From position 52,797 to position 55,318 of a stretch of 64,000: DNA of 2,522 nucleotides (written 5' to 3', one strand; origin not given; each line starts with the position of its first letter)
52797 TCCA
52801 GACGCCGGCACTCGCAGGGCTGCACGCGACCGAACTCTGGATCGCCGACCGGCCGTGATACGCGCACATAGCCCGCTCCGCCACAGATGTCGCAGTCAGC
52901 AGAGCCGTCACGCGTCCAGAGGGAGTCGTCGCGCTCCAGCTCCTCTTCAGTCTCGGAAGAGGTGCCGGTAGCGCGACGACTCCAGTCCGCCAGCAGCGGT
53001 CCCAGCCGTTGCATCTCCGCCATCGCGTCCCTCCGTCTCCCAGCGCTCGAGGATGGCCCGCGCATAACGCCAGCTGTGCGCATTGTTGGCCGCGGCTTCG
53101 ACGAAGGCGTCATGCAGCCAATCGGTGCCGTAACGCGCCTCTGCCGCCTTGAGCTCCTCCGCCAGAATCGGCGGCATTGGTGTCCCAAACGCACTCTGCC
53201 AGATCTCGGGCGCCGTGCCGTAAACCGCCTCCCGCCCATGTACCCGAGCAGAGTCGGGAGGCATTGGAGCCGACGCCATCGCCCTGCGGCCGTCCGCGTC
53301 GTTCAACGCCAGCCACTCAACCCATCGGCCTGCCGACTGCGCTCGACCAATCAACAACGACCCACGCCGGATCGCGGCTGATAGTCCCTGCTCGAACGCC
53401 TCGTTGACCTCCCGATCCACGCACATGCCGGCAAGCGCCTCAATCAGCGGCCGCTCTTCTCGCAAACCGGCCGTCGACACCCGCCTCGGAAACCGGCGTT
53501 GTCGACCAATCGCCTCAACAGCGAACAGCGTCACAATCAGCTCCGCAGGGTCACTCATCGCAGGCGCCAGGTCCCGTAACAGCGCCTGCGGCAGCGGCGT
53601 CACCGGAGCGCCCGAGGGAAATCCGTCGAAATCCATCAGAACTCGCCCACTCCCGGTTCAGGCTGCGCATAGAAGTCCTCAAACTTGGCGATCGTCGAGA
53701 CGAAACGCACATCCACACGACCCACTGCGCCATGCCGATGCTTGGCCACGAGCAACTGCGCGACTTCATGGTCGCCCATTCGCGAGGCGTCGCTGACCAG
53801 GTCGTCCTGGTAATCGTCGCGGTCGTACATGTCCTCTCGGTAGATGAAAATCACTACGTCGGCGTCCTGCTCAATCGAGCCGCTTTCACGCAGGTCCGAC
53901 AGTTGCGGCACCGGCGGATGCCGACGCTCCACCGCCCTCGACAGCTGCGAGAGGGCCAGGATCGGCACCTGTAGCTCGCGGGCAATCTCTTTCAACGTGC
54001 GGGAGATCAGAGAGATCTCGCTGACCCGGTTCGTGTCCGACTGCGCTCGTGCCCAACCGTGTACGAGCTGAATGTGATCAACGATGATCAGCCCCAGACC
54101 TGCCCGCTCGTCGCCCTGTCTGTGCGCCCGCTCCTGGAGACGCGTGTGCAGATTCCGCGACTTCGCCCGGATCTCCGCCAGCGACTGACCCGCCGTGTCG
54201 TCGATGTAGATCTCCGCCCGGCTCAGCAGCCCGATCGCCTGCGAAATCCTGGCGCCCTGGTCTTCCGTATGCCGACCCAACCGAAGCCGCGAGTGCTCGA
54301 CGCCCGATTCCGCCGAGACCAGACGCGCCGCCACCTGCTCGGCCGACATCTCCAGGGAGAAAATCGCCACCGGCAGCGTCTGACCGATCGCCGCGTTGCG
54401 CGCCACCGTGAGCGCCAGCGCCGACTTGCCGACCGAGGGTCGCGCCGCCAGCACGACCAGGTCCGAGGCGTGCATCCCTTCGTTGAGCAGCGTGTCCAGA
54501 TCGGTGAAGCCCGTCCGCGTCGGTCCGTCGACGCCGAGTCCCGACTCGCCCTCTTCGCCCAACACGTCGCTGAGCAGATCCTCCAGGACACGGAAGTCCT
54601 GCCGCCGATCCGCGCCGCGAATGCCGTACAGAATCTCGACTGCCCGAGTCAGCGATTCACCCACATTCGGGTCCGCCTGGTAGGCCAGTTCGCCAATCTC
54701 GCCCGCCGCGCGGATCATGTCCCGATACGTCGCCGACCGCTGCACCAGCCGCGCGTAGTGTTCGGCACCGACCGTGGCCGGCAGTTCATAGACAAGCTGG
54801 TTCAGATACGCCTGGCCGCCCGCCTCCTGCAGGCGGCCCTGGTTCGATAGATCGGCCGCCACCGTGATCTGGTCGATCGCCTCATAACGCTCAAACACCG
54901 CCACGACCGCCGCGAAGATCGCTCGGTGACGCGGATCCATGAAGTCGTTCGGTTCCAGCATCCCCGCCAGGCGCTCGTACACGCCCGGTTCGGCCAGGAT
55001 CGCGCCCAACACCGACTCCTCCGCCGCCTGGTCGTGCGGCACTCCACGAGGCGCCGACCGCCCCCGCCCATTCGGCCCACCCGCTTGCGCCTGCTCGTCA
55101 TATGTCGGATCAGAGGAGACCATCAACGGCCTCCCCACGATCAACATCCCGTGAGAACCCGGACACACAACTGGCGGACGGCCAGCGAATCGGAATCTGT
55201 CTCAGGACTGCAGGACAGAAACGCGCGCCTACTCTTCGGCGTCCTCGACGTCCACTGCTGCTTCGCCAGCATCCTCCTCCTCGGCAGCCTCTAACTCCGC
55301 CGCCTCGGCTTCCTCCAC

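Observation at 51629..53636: Unusual helicase-loading module next to dnaB: DnaD-like protein plus a double-AAA+ DnaC/DnaI-like loader with a degenerate first Walker A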

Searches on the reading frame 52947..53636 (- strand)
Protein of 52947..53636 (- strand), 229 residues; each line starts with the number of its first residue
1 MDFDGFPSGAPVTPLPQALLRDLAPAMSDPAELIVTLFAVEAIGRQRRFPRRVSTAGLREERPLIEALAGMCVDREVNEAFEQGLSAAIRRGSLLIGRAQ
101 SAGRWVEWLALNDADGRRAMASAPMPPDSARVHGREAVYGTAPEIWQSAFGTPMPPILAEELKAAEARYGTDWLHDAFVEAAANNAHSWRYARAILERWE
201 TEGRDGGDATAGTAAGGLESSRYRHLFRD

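Call 3: search_protein_families(library=pfam, proteins=[window:52947-53636:-], max_evalue=1)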
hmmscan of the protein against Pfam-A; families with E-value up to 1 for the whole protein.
window:52947-53636:- (229 aa): 1 family
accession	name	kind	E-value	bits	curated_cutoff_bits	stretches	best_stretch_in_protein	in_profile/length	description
PF07261.16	DnaB_2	-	0.00073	19.6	22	1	145-203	3-63/74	Replication initiation and membrane attachment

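Call 4: search_protein_families(library=ncbifam, proteins=[window:52947-53636:-], max_evalue=1)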
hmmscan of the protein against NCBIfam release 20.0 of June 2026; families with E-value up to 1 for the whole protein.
window:52947-53636:- (229 aa): 1 family
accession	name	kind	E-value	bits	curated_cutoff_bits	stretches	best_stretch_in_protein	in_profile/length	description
TIGR01446.1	DnaD_dom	domain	1.9e-06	27.9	24.95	1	144-203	3-64/73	DnaD domain protein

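Call 22: find_homologous_proteins(query=window:52947-53636:-)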
Query window:52947-53636:- (229 aa): 86 proteins with E <= 0.001 among 2106 candidates.
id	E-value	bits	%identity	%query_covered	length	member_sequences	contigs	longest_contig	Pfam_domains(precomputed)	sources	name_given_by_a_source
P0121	1.7e-142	491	97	100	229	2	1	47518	-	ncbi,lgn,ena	-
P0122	2.6e-122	425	84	100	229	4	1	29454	-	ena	-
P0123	8.7e-118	410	82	100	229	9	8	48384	PF07261.17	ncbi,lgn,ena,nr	ncbi:MAG: DnaD domain protein [Chloroflexi bacterium]|nr:DnaD domain protein [Chloroflexota bacteriu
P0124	1.4e-117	409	82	100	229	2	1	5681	-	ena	-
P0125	2.9e-113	395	79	100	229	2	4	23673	PF07261.17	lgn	-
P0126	1.9e-112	392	78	100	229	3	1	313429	-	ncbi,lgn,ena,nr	ncbi:MAG: DnaD domain protein [Chloroflexota bacterium]|nr:DnaD domain protein [Chloroflexota bacter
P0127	3.9e-112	391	81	95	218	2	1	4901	-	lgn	-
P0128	3.5e-111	388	75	100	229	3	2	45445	PF07261.17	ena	-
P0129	1.1e-109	383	77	100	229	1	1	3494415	-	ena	-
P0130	1.4e-108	380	75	100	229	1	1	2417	-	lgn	-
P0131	2.4e-108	379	76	100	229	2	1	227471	PF07261.17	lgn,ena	-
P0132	6.7e-108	377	74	100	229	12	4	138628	-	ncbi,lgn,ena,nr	ncbi:MAG: hypothetical protein F4038_10530 [Chloroflexi bacterium]|nr:hypothetical protein [Chlorofl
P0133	4.0e-106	372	75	100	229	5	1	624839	-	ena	-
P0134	4.6e-106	371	75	100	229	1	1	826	-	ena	-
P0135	1.6e-105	370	75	100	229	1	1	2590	PF07261.17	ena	-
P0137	3.0e-105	369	75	100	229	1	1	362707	PF07261.17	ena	-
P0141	1.7e-104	366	74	100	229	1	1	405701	PF07261.17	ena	-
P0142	2.0e-104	366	73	100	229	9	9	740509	PF07261.17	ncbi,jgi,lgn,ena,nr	ncbi:MAG: DnaD domain protein [Chloroflexi bacterium]|nr:DnaD domain protein [Chloroflexota bacteriu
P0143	2.9e-104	366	74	100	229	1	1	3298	PF07261.17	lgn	-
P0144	3.1e-103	362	72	100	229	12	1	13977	PF07261.17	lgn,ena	-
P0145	4.8e-103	362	71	100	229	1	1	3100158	PF07261.17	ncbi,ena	-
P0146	8.7e-103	361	73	100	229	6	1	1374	PF07261.17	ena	-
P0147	5.9e-102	358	69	100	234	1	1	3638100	PF07261.17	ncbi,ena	-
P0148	5.0e-101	355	72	100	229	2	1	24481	PF07261.17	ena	-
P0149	5.1e-101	355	71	100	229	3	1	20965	PF07261.17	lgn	-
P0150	5.4e-101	355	71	100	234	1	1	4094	PF07261.17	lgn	-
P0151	4.1e-100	352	69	100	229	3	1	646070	PF07261.17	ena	-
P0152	4.5e-100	352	71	100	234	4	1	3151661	PF07261.17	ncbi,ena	-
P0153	1.7e-99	350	71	100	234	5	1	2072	PF07261.17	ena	-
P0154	2.1e-99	350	71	100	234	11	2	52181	PF07261.17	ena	-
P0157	4.6e-98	345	69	100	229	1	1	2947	PF07261.17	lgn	-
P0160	2.0e-97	343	69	100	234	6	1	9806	PF07261.17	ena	-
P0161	4.0e-97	342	69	99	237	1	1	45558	PF07261.17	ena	-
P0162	5.4e-97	342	71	100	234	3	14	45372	PF07261.17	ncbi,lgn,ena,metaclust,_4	metaclust:\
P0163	1.6e-96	340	69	100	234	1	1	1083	PF07261.17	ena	-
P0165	5.0e-96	339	69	100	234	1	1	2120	PF07261.17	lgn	-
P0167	8.8e-95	335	72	95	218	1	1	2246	PF07261.17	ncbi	-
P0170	2.3e-92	327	68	100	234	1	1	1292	PF07261.17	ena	-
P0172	1.8e-91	324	67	100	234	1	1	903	PF07261.17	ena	-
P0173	2.6e-91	323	69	100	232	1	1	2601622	PF07261.17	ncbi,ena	-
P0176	2.6e-79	284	60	100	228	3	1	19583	PF07261.17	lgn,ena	-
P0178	3.2e-76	274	60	100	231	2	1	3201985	PF07261.17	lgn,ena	-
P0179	4.5e-76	273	64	90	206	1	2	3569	PF07261.17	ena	-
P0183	6.5e-66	240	51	99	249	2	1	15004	PF07261.17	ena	-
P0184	1.1e-65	239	52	99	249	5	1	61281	PF07261.17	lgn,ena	-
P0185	3.1e-65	238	52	99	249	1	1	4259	PF07261.17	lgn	-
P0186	3.2e-56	208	53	98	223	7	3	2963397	PF07261.17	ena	-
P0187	2.1e-50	189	47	99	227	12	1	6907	PF07261.17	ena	-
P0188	2.6e-50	189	48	99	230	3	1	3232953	PF07261.17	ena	-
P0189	7.7e-50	188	48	99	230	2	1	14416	PF07261.17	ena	-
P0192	6.2e-48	181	45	99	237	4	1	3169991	PF07261.17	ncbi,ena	-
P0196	9.8e-28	115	41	89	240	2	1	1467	PF07261.17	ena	-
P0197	3.1e-25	107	37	98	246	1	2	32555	PF07261.17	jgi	jgi:DnaD/phage-associated family protein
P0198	2.8e-24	104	38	99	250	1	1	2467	PF07261.17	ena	-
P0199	3.3e-24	104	38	88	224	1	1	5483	PF07261.17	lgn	-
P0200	2.8e-23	101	37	99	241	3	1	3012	PF07261.17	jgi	jgi:DnaD/phage-associated family protein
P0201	6.2e-23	100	36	91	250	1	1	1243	PF07261.17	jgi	-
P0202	2.4e-22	98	39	89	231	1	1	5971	PF07261.17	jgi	jgi:DnaD/phage-associated family protein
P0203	2.2e-20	91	32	89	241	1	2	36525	PF07261.17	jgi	jgi:DnaD/phage-associated family protein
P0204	3.5e-17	81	30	90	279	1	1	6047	PF07261.17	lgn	-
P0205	1.1e-12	66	37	66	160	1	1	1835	PF07261.17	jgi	jgi:DNA replication protein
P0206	6.2e-11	60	31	88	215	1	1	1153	PF07261.17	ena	-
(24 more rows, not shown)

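Call 36: predict_structure(alignment_id=A2)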
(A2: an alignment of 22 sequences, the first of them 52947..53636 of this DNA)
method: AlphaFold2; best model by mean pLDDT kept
length: 229 residues; sequences in the alignment: 22
mean_pLDDT: 79.6   pTM: 0.52
mean pLDDT of the five models: 79.6, 78.2, 77.5, 77.5, 77.1
residues with pLDDT >= 90: 89; 70-90: 96; 50-70: 8; < 50: 36
segments of 3 or more residues with pLDDT < 50: 126-139, 206-224
pLDDT, mean of each block of 10 residues (from residue 1): 80 83 92 97 91 95 97 96 97 92 89 93 57 38 76 83 84 84 83 89 53 34 46
secondary structure, 60 per line:
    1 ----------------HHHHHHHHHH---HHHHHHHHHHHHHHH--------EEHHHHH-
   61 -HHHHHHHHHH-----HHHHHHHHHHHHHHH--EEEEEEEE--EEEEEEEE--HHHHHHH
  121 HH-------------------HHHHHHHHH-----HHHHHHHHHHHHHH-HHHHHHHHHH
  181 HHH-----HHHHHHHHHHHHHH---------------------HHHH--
elements in order: H17-26 H30-44 H55-59 H62-71 H77-91 E94-101 E104-111 H114-122 H142-150 H156-169 H171-183 H189-202 H224-227

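Call 39: fold_search(model_id=the predicted structure, library=pdb)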
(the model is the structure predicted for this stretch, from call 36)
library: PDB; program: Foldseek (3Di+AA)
matches with E <= 10: 631; with E <= 0.001: 1
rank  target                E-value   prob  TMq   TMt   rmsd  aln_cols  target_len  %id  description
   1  9a5c_B                3.4e-05  1.00  0.28  0.27  20.3       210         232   20  Integrative model of GLPD-DNAD by crosslinking MS and deep learning (released 2024-09-18)
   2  2v79_B                2.8e-02  0.99  0.28  0.48   5.6       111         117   19  Crystal Structure of the N-terminal domain of DnaD from Bacillus Subtilis (released 2008-01-15)
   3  5x11_B                7.2e-02  0.47  0.21  0.26  17.0       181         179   10  Crystal structure of Bacillus subtilis PadR in complex with operator DNA (released 2017-11-22)
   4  5z7b_B                7.2e-02  0.44  0.22  0.25  19.3       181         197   12  Crystal structure of the VanR transcription factor in complex with vanillate (released 2018-08-29)
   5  4g6q_B                7.2e-02  0.35  0.20  0.25  17.4       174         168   17  The crystal structure of a functionally unknown protein Kfla_6221 from Kribbella flavida DSM 17836 (released 2012-09-19)
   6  7tjh_I                7.6e-02  0.98  0.28  0.18   7.2       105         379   13  S. cerevisiae ORC bound to 84 bp ARS1 DNA and Cdc6 (state 1) with flexible Orc6 N-terminal domain (released 2022-10-05)
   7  5x11_H                8.5e-02  0.44  0.22  0.28  17.0       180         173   10  Crystal structure of Bacillus subtilis PadR in complex with operator DNA (released 2017-11-22)
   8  5z7b_A                9.0e-02  0.41  0.23  0.26  19.4       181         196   12  Crystal structure of the VanR transcription factor in complex with vanillate (released 2018-08-29)
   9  7nyw_D                9.5e-02  0.98  0.27  0.58   3.7        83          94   17  Cryo-EM structure of the MukBEF-MatP-DNA head module (released 2021-07-07)
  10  4nb5_B                1.0e-01  0.23  0.18  0.24  14.5       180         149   14  Crystal Structure of a transcriptional regulator (released 2014-04-23)
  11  5dok_B                1.1e-01  0.51  0.24  0.31  16.7       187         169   10  Crystal structure of Tetrahymena p45C (released 2015-11-25)
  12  5x11_D                1.1e-01  0.41  0.22  0.28  17.4       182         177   10  Crystal structure of Bacillus subtilis PadR in complex with operator DNA (released 2017-11-22)
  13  2v79_A                1.1e-01  0.94  0.28  0.49   5.6       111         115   19  Crystal Structure of the N-terminal domain of DnaD from Bacillus Subtilis (released 2008-01-15)
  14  9ff3                  1.1e-01  0.57  0.24  0.30  17.6       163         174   17  The structure of delta-ScoC, a global regulator protein from Geobacillus kaustophilus T-1 (released 2025-06-04)
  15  9h88_A                1.2e-01  0.93  0.25  0.46   9.2       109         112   15  Crystal structure of LmrR variant V15aY-RNYW with Val15 replaced by 3-aminotyrosine and evolved as Friedel-Crafts alky (released 2025-04-30)
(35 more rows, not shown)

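Call 42: search_dna_similar(query=window:52947-53636:-, collection=phages, mode=protein, max_rows=15, max_evalue=0.001)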
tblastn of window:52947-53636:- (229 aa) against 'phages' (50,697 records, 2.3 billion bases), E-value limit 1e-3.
No match.

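Call 58: search_protein_families(library=phrogs, proteins=[window:52947-53636:-], max_evalue=0.001)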
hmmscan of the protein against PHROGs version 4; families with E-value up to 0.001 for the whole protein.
window:52947-53636:- (229 aa): 1 family
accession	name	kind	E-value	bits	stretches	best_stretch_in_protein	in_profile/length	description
phrog_186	-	DNA, RNA and nucleotide metabolism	7.1e-07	30.2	1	145-203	176-234/308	DnaD-like helicase loader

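Call 75: fold_search(model_id=the predicted structure, library=viral)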
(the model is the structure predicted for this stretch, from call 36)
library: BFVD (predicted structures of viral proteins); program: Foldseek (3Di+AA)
matches with E <= 10: 915; with E <= 0.001: 3
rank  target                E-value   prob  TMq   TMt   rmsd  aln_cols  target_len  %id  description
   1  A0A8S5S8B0            5.5e-06  1.00  0.31  0.28  16.8       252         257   17  Replisome organizer [Caudovirales sp. ctTVN2]
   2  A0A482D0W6            3.5e-04  1.00  0.26  0.20  17.3       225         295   13  (no name in the UniProt tables at hand)
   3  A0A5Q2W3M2            9.8e-04  1.00  0.32  0.25  23.0       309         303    9  (no name in the UniProt tables at hand)
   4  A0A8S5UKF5            1.1e-03  1.00  0.30  0.26  15.4       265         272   11  Replisome organizer [Myoviridae sp. ctQf419]
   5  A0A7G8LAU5            2.3e-03  0.98  0.30  0.31  13.3       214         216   14  (no name in the UniProt tables at hand)
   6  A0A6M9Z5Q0            4.2e-03  0.92  0.30  0.27  22.7       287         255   12  (no name in the UniProt tables at hand)
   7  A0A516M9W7            6.6e-03  0.89  0.28  0.30  21.3       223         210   12  (no name in the UniProt tables at hand)
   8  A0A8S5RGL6            7.8e-03  0.90  0.25  0.19  15.0       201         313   11  Uncharacterized protein [virus sp. ct5rm7]
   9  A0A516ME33            1.2e-02  0.80  0.26  0.20  14.3       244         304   11  (no name in the UniProt tables at hand)
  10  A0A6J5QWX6            1.2e-02  1.00  0.30  0.41  11.1       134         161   10  Helix-turn-helix domain containing protein [uncultured Caudovirales phage]
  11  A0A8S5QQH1            1.2e-02  0.69  0.24  0.19  22.8       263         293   14  DUF6291 domain-containing protein [Siphoviridae sp. ct8LX107]
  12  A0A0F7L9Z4            1.4e-02  0.91  0.36  0.23  17.0       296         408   13  Bacteriophage lambda Replication protein O N-terminal domain-containing protein [uncultured marine virus]
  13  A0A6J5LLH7            1.5e-02  0.93  0.33  0.27  24.6       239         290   13  Bacteriophage lambda, GpO, N-terminal [uncultured Caudovirales phage]
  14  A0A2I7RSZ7            1.8e-02  0.85  0.23  0.32  17.1       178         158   14  (no name in the UniProt tables at hand)
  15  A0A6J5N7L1            1.9e-02  0.77  0.30  0.34  22.9       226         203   13  Helix-turn-helix domain containing protein [uncultured Caudovirales phage]
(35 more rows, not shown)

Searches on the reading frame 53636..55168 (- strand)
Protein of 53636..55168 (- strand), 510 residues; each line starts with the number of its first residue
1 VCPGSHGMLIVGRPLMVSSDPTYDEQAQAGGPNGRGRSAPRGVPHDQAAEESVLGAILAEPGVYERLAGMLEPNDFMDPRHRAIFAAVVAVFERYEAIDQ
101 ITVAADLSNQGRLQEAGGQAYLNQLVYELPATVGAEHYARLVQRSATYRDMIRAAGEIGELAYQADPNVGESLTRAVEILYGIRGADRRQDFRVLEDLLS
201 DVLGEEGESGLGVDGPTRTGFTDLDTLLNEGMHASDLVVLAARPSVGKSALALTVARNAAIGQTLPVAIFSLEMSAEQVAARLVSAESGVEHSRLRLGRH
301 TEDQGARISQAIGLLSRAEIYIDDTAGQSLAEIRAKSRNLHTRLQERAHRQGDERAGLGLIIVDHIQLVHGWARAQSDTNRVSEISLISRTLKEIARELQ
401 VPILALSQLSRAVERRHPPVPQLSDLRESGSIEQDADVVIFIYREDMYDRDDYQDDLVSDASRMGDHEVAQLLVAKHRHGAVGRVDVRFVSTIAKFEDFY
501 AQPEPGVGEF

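Call 3: search_protein_families(library=pfam, proteins=[window:53636-55168:-], max_evalue=1)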
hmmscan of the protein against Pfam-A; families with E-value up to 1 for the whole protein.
window:53636-55168:- (510 aa): 6 families
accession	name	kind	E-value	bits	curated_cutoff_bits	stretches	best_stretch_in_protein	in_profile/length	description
PF03796.21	DnaB_C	-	6.2e-86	288.4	27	1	218-498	3-255/255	DnaB-like helicase C terminal domain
PF00772.26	DnaB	-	2.9e-27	95.2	23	1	44-143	3-102/103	DnaB-like helicase N terminal domain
PF13481.12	AAA_25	-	1.9e-09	37.9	27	1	224-408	22-189/195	AAA domain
PF13191.12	AAA_16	-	0.0066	17.4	32.6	1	227-377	15-148/167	AAA ATPase domain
PF06745.19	ATPase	-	0.031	14.1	26.6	1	218-283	2-67/231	KaiC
PF19702.4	DUF6200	-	0.058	13.5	26.9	1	423-446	48-71/76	Family of unknown function (DUF6200)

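Call 4: search_protein_families(library=ncbifam, proteins=[window:53636-55168:-], max_evalue=1)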
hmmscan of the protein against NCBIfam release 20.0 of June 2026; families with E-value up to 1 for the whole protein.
window:53636-55168:- (510 aa): 20 families
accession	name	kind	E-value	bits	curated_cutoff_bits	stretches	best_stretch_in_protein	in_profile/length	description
TIGR00665.1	DnaB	equivalog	3.4e-129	431.5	385.25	1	44-498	3-432/435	replicative DNA helicase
NF004384.0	PRK05748.1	equivalog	9.3e-122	406.8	525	1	41-500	8-443/452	replicative DNA helicase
NF005852.0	PRK07773.1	equivalog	9.3e-117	391.5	780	2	24-431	5-398/886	replicative DNA helicase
NF006606.0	PRK09165.1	equivalog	3.2e-107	359.1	540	1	38-501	16-489/497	replicative DNA helicase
TIGR03600.1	phage_DnaB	exception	5.8e-103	345.1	498.65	1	48-489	3-421/421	phage replicative helicase, DnaB family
NF004109.0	PRK05595.1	equivalog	5.3e-92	308.8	737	1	41-499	6-438/444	replicative DNA helicase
NF005424.0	PRK07004.1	equivalog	1.2e-89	301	834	1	43-501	15-453/460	replicative DNA helicase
NF006443.0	PRK08760.1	equivalog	7.2e-88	295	741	1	43-499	33-467/476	replicative DNA helicase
NF040583.1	dnaB_SPI-7_type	exception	1.9e-87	294.1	655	1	44-499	2-434/434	SPI-7-type island replicative DNA helicase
NF005945.0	PRK08006.1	equivalog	1.9e-83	280.9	898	1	43-503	27-466/471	replicative DNA helicase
NF006306.0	PRK08506.1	equivalog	2.5e-83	280.3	596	1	47-501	7-453/472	replicative DNA helicase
NF005369.0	PRK06904.1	equivalog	3.7e-83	279.8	809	1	44-502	26-467/474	replicative DNA helicase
NF006458.0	PRK08840.1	equivalog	4.4e-82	276.2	884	1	43-503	20-459/464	replicative DNA helicase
NF004967.0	PRK06321.1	equivalog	4.2e-79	266.6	751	2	219-500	211-466/472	replicative DNA helicase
NF005240.0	PRK06749.1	subfamily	1.8e-69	234.6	686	1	48-497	7-425/428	replicative DNA helicase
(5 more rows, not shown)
